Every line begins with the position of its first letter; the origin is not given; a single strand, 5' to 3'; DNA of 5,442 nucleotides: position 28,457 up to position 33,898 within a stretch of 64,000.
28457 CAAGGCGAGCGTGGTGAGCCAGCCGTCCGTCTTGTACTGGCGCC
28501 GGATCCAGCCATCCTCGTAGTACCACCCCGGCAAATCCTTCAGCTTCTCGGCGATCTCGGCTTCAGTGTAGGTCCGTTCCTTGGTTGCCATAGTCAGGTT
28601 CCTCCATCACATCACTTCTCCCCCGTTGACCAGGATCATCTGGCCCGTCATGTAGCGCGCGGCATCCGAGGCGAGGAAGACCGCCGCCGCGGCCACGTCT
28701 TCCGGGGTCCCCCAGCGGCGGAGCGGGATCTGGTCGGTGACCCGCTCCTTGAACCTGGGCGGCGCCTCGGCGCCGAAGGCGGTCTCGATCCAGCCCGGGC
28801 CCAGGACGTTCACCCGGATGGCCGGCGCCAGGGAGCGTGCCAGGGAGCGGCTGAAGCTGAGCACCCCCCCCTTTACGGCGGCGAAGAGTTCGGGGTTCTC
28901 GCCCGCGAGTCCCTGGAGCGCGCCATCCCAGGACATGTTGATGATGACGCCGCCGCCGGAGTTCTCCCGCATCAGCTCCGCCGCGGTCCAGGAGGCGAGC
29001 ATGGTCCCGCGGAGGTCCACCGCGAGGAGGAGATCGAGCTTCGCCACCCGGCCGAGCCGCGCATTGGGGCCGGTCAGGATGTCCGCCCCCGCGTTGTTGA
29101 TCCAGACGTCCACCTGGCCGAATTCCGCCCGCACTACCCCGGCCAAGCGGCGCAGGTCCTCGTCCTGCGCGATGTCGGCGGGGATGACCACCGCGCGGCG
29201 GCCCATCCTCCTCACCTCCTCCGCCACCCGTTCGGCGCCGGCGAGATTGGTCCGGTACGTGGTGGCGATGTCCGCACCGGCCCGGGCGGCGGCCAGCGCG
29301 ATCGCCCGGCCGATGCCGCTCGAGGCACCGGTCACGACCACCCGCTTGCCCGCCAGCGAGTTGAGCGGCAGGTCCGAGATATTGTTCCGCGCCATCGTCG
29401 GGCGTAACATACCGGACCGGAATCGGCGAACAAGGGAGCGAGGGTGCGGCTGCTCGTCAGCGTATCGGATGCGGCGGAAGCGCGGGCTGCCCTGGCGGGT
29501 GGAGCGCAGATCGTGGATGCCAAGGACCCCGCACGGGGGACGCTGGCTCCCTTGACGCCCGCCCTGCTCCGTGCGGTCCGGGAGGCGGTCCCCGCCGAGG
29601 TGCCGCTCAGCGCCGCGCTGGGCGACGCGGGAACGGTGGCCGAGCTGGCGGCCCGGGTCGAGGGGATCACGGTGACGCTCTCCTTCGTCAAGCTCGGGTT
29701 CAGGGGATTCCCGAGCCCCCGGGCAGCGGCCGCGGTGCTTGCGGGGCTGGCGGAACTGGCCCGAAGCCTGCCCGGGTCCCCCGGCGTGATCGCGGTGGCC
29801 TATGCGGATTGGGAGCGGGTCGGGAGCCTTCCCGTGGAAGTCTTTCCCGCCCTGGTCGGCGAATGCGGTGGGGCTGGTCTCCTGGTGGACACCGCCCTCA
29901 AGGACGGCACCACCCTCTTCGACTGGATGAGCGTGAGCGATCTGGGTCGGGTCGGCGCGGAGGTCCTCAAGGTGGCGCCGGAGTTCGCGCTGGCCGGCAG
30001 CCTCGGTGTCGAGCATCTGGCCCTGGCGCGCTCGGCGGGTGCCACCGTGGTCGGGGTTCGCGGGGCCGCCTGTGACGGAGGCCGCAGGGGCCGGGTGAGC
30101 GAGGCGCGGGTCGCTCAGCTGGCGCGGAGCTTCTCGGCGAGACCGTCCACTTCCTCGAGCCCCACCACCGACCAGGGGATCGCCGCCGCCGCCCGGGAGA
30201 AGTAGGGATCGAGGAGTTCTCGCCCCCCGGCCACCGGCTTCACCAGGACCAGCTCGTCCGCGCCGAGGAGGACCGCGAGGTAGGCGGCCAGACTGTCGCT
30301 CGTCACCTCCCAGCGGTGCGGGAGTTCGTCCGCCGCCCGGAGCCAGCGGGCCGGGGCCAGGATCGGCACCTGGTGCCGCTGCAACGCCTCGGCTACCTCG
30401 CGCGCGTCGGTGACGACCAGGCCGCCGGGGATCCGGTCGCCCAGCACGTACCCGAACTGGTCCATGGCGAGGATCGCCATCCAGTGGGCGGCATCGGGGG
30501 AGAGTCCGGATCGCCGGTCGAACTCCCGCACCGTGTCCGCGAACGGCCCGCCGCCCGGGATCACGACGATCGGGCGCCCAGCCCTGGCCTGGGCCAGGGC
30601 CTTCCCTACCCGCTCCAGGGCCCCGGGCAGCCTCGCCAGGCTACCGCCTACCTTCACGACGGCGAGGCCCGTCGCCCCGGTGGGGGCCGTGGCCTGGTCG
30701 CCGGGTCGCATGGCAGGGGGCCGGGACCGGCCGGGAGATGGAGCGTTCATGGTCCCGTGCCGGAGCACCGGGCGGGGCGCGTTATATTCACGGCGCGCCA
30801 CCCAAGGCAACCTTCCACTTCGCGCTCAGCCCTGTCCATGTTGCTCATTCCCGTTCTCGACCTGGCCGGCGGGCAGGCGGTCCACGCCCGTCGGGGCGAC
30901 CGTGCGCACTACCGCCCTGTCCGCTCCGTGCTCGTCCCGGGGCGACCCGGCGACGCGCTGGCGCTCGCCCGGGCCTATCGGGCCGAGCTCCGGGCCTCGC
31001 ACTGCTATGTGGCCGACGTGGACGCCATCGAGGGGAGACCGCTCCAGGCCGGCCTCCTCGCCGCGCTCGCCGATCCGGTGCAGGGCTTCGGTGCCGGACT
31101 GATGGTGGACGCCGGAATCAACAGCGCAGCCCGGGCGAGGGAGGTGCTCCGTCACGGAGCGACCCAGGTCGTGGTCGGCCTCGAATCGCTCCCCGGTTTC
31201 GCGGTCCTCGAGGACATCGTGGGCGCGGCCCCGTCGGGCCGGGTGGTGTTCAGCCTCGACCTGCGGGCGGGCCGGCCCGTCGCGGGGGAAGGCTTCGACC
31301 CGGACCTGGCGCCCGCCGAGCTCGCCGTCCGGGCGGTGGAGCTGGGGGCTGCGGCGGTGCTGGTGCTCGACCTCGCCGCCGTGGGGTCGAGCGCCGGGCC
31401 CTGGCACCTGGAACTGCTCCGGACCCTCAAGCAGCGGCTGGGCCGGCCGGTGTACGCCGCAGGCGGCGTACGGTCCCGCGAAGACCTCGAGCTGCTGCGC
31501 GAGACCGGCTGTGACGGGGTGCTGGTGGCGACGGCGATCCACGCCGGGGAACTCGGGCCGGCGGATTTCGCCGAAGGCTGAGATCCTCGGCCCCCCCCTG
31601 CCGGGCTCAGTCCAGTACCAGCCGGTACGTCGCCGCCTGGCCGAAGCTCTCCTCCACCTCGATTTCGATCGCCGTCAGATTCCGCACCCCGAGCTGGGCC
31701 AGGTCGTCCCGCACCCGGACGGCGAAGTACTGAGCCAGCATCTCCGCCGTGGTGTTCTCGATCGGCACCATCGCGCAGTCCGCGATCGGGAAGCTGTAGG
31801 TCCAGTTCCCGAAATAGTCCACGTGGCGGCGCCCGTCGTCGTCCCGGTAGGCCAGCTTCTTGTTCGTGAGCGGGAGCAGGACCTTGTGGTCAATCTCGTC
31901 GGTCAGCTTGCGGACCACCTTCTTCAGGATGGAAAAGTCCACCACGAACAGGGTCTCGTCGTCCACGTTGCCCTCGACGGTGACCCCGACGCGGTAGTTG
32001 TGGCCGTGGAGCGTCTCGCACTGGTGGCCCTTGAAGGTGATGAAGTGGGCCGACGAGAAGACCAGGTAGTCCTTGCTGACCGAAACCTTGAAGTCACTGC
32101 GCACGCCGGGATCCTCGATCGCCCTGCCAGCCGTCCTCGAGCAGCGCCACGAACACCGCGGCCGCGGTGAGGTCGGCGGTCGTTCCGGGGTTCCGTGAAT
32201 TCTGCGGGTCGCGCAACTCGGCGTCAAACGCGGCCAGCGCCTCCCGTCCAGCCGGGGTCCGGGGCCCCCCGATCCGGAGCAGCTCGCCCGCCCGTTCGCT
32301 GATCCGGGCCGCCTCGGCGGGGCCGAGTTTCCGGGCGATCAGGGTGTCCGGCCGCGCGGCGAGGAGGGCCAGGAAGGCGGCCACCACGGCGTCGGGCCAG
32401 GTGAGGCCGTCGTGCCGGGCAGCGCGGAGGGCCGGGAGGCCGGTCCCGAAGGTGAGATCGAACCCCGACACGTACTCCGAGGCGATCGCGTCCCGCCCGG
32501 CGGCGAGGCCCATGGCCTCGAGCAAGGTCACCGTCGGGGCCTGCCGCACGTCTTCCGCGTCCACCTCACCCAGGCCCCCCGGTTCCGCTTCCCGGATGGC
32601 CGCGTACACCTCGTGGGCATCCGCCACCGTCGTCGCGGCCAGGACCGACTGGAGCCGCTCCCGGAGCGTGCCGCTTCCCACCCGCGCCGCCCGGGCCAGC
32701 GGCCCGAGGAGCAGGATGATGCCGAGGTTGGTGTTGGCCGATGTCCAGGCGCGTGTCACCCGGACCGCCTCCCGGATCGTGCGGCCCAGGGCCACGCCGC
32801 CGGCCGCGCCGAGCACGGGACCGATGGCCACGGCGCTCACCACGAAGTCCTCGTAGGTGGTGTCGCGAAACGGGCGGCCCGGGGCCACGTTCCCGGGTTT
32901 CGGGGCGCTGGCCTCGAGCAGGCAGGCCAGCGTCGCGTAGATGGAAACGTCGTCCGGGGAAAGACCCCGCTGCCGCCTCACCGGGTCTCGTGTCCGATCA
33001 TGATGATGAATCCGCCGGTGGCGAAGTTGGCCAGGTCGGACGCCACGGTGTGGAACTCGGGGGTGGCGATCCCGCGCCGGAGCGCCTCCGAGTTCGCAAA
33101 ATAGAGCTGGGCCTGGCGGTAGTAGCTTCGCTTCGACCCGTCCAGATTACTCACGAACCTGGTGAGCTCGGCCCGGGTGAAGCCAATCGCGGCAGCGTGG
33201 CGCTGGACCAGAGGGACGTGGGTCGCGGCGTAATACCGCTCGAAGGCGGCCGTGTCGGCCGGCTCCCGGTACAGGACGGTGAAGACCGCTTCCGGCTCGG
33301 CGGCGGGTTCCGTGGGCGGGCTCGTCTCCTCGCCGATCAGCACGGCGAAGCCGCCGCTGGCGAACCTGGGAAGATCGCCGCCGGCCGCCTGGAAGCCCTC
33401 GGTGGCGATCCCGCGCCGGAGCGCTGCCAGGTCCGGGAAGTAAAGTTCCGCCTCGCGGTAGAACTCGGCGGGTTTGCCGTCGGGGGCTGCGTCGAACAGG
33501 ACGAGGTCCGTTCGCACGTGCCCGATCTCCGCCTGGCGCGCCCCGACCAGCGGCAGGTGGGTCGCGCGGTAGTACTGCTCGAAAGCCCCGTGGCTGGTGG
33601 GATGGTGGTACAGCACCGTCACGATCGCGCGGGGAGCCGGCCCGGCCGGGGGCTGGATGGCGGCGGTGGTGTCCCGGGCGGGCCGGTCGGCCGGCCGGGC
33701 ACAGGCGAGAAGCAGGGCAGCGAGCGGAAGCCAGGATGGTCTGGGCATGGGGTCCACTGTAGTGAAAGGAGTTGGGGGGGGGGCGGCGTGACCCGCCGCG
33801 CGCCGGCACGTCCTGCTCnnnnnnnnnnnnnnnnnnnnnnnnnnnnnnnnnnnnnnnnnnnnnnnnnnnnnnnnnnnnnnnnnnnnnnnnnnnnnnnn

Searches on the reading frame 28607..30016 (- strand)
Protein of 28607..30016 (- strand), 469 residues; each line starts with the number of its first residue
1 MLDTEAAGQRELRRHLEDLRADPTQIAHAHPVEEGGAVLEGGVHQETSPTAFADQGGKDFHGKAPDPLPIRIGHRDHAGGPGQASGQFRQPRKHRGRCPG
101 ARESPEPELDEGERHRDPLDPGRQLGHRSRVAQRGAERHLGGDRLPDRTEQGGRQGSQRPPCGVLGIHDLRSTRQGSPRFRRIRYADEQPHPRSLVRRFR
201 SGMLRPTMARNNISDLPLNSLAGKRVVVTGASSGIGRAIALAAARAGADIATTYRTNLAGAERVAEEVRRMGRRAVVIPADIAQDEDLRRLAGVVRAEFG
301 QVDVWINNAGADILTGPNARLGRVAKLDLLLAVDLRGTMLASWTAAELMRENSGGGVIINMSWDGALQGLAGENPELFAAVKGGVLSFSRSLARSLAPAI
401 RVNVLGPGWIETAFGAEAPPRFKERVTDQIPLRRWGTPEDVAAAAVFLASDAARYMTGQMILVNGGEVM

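Call 15: search_protein_families(library=pfam, proteins=[window:28607-30016:-])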
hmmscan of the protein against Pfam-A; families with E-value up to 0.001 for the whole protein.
window:28607-30016:- (469 aa): 3 families
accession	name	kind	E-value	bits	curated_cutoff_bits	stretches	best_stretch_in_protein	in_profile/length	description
PF13561.12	adh_short_C2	-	3.8e-55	187.5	27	1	230-466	1-234/236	Enoyl-(Acyl carrier protein) reductase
PF00106.31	adh_short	-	4.5e-35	121.3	26.6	1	224-417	1-189/195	short chain dehydrogenase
PF08659.16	KR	-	3.8e-05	24.1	22.6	1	226-310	3-90/180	KR domain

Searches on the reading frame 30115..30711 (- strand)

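Call 15: search_protein_families(library=pfam, proteins=[window:30115-30711:-])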
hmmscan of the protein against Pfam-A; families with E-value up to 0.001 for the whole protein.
window:30115-30711:- (198 aa): 1 family
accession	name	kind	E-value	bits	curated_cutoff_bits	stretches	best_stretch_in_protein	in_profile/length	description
PF00696.33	AA_kinase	-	3.5e-18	66.6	24.9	1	16-162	2-177/234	Amino acid kinase family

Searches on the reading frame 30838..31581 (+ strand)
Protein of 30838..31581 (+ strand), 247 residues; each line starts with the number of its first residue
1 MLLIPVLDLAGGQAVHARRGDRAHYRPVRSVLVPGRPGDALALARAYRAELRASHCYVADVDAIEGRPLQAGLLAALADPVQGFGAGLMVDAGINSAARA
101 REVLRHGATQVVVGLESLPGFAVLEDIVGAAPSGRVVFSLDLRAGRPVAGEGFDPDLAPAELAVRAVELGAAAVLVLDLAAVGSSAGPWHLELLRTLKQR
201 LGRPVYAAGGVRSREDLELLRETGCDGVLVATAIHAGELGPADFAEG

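Call 15: search_protein_families(library=pfam, proteins=[window:30838-31581:+])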
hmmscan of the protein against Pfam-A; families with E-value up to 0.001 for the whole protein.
window:30838-31581:+ (247 aa): 3 families
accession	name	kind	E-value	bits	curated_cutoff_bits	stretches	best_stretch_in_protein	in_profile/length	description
PF00977.27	His_biosynth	-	1.9e-34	119.5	23.6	1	3-239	2-227/228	Histidine biosynthesis protein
PF05690.20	ThiG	-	1.3e-09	38.3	23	1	162-236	136-209/247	Thiazole biosynthesis protein ThiG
PF02581.23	TMP-TENI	-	7.4e-05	22.6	27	1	185-234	132-180/180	Thiamine monophosphate synthase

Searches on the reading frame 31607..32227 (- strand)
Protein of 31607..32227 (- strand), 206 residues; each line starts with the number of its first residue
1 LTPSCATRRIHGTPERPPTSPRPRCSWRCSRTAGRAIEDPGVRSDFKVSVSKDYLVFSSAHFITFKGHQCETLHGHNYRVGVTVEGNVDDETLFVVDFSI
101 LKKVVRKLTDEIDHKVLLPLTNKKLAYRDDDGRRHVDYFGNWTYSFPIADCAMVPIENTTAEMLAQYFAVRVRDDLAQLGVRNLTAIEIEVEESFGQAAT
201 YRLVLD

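Call 15: search_protein_families(library=pfam, proteins=[window:31607-32227:-])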
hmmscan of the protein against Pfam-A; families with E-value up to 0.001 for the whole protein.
window:31607-32227:- (206 aa): 1 family
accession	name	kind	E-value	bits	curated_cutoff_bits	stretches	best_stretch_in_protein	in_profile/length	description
PF01242.24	PTPS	-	1.3e-24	87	22.4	1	56-202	7-119/121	6-pyruvoyl tetrahydropterin synthase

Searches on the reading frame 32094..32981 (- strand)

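Call 15: search_protein_families(library=pfam, proteins=[window:32094-32981:-])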
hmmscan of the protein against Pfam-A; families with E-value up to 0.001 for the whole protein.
window:32094-32981:- (295 aa): 1 family
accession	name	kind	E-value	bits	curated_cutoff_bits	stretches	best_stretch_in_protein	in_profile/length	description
PF01874.21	CitG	-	7.1e-74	249.4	27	1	16-279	4-284/284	ATP:dephospho-CoA triphosphoribosyl transferase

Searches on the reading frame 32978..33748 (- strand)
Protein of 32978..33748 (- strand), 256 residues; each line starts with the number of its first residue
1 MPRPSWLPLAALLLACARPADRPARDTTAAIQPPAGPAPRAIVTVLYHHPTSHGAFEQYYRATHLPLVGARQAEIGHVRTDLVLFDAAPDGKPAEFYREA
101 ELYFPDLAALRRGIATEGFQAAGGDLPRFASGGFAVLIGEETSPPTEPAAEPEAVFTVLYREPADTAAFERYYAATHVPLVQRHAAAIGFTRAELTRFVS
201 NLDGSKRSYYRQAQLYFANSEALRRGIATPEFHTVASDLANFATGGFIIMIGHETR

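Call 15: search_protein_families(library=pfam, proteins=[window:32978-33748:-])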
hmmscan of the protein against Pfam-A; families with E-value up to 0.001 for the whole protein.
window:32978-33748:- (256 aa): 1 family
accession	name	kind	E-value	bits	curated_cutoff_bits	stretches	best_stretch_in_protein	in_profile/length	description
PF07110.17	EthD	-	3.1e-17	64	22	2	162-244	2-94/96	EthD domain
